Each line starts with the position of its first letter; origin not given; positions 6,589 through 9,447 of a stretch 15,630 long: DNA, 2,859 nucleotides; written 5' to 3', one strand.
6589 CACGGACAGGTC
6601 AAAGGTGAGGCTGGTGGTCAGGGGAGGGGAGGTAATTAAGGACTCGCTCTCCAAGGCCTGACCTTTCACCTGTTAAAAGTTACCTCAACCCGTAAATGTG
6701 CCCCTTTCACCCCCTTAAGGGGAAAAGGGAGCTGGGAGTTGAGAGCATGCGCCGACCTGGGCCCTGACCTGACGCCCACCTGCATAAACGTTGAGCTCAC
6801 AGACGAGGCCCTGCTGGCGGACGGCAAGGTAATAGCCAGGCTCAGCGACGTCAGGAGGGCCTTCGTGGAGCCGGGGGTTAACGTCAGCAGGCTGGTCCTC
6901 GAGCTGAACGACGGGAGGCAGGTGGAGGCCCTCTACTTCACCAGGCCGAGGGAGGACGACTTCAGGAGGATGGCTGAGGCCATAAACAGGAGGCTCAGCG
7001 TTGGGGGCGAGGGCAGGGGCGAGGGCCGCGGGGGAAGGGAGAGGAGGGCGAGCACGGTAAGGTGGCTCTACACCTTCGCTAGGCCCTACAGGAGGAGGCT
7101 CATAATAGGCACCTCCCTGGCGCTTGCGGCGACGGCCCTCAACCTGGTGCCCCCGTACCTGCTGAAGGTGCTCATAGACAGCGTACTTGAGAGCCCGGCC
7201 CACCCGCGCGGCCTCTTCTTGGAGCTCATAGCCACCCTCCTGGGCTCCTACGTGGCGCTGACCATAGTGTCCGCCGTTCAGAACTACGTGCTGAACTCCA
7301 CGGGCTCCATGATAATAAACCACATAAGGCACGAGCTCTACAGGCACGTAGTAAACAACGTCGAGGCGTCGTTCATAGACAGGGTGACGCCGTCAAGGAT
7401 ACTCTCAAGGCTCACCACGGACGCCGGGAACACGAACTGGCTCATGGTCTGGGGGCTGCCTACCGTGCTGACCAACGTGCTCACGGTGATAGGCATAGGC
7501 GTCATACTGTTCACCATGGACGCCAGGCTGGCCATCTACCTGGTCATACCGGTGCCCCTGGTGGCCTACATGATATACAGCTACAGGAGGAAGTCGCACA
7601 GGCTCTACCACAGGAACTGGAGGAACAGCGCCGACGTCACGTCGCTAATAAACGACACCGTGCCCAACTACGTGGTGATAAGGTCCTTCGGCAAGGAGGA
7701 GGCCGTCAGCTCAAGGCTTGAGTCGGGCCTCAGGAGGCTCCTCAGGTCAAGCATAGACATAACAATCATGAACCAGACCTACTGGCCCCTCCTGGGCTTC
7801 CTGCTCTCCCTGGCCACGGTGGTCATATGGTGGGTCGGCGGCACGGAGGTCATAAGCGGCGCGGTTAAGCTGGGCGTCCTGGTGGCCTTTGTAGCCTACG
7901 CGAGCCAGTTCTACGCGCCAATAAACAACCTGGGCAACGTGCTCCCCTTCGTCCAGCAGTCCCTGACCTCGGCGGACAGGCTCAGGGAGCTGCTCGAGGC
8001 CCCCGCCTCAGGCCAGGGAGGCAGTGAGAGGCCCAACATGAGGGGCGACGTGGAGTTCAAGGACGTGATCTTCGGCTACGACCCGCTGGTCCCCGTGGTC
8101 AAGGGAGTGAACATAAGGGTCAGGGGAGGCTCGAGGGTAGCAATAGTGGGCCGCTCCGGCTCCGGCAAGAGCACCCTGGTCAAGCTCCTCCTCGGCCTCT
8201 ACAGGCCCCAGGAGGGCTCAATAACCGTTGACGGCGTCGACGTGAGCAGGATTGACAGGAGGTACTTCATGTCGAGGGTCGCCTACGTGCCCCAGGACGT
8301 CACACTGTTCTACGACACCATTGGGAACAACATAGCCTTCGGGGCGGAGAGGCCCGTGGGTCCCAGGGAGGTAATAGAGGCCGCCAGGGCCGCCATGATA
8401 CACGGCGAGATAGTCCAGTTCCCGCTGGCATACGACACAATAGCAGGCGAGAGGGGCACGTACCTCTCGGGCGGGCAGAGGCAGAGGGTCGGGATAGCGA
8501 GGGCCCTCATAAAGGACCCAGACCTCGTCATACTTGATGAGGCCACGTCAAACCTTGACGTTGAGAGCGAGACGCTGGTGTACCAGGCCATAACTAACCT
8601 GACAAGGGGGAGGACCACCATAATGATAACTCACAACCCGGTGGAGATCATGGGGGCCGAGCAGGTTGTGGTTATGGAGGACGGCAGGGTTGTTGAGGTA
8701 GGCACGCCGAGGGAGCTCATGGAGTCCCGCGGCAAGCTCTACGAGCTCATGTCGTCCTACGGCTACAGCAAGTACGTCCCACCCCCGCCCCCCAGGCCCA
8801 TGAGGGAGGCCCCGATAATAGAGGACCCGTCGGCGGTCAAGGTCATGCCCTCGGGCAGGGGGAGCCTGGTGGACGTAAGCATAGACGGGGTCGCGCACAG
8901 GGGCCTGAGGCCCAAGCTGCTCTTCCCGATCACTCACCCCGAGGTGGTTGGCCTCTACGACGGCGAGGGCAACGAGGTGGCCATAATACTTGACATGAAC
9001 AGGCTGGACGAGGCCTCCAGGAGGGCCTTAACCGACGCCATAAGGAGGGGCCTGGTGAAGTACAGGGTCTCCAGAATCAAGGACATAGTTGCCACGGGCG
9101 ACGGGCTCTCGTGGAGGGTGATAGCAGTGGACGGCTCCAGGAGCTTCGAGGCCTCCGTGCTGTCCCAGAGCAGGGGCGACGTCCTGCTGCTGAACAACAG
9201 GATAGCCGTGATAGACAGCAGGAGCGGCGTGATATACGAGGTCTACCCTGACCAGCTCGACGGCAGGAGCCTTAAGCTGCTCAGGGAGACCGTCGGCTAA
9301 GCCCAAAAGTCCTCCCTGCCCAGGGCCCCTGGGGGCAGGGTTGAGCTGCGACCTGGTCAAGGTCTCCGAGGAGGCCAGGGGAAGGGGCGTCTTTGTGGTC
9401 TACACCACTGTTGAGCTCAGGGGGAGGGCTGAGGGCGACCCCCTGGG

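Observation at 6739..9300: ABC exporter decorated with three homologous PH-like modules (one N-terminal, two C-terminal) and a poly-proline linker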

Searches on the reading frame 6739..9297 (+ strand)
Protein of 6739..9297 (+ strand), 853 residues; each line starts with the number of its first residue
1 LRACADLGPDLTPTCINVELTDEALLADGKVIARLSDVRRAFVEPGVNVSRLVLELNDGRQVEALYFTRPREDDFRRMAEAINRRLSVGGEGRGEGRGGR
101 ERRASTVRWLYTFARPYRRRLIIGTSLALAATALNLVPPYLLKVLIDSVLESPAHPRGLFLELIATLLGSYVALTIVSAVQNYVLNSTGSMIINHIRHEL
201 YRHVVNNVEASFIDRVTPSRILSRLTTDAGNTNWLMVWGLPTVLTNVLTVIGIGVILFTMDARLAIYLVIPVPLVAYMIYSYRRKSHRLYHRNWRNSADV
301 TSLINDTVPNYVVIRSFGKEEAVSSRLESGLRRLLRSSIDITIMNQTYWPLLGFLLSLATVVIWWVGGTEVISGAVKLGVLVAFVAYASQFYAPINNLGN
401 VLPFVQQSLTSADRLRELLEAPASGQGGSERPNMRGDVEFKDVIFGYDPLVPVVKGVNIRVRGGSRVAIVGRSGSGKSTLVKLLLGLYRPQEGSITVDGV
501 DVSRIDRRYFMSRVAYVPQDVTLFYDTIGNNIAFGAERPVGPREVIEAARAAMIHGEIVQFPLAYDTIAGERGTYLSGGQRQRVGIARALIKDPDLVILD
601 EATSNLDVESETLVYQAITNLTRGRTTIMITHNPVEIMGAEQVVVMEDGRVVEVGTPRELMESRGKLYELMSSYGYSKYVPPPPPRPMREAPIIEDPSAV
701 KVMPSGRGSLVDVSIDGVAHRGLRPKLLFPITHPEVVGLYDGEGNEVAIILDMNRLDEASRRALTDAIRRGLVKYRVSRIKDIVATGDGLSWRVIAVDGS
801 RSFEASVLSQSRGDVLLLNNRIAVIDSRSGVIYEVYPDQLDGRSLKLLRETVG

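Call 5: search_protein_families(library=pfam, proteins=[window:6739-9297:+], max_evalue=0.01)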
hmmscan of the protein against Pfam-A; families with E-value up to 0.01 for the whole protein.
window:6739-9297:+ (853 aa): 8 families
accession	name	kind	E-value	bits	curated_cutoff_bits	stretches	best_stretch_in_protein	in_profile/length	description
PF00664.28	ABC_membrane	-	2.5e-41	142.6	28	1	121-394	1-273/274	ABC transporter transmembrane region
PF00005.33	ABC_tran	-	1.7e-33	116.5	25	1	455-604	2-137/137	ABC transporter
PF08909.16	DUF1854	-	7.1e-27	94.3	26.8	1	720-850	1-129/130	Domain of unknown function (DUF1854)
PF13304.12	AAA_21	-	2.2e-06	28.4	27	0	585-636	247-302/304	AAA domain, putative AbiEii toxin, Type IV TA system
PF02463.25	SMC_N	-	6e-05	23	40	1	512-646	70-211/220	RecF/RecN/SMC N terminal domain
PF13401.12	AAA_22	-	0.0006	20.6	27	0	467-499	8-33/130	AAA domain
PF13555.12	AAA_29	-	0.0015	18.7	27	1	459-481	17-39/61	P-loop containing region of AAA domain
PF01935.23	DUF87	-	0.0052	17.3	23.2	0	466-485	25-44/220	Helicase HerA, central domain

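Call 6: search_protein_families(library=ncbifam, proteins=[window:6739-9297:+], max_evalue=0.01)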
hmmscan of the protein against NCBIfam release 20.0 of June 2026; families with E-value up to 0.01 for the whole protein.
window:6739-9297:+ (853 aa): 187 families (the best 25 are shown)
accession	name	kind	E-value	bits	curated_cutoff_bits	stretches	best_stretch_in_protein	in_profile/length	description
NF052233.1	CphA_assoc_ABC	equivalog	1.6e-117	393.8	880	1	106-672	171-741/766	cyanophycin metabolism-associated ABC transporter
TIGR02203.1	MsbA_lipidA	equivalog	5.9e-115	384.9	602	1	109-669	4-564/572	lipid A export permease/ATP-binding protein MsbA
TIGR02204.1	MsbA_rel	hypoth_equivalog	3.2e-113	379.4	780.4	1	104-670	3-570/576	ABC transporter, permease/ATP-binding protein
TIGR00958.1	3a01208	subfamily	7.9e-104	348.4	874.6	1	98-670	140-709/711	antigen peptide transporter 2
TIGR03796.1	NHLM_micro_ABC1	equivalog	2.2e-93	313.8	853.3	1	101-671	136-709/710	NHLP family bacteriocin export ABC transporter peptidase/permease/ATPase subunit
TIGR01846.1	type_I_sec_HlyB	subfamily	6.6e-91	305.6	725.55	1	109-670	129-688/694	type I secretion system permease/ATPase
NF008381.0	PRK11176.1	equivalog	4.5e-89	299.4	867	1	105-669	11-574/582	lipid A ABC transporter ATP-binding protein/permease MsbA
NF010178.0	PRK13657.1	equivalog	2.1e-85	287.3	733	1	119-673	21-569/588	glucan ABC transporter ATP-binding protein/ permease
TIGR03375.1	type_I_sec_LssB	subfamily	4.8e-84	283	693.1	1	255-662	280-690/696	type I secretion system permease/ATPase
TIGR01193.1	bacteriocin_ABC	subfamily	2e-83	281.1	523.85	1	119-671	155-706/708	peptide cleavage/export ABC transporter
NF045513.1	HepA_fam_ABC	equivalog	7.9e-81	272.3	725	1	176-669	106-604/610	heterocyst formation ABC transporter subunit HepA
TIGR03797.1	NHLM_micro_ABC2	equivalog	5.2e-78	263.2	709.4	1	101-672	118-683/686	NHLP bacteriocin export ABC transporter permease/ATPase subunit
NF008056.1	PRK10790.1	equivalog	7.9e-77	259.1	746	1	105-670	9-571/584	SmdB family multidrug efflux ABC transporter permease/ATP-binding protein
TIGR01842.1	type_I_sec_PrtD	subfamily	3.8e-76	256.8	510.15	1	117-661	4-541/544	type I secretion system permease/ATPase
TIGR02857.1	CydD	equivalog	1.3e-72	245.4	435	1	119-646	3-529/529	thiol reductant ABC exporter subunit CydD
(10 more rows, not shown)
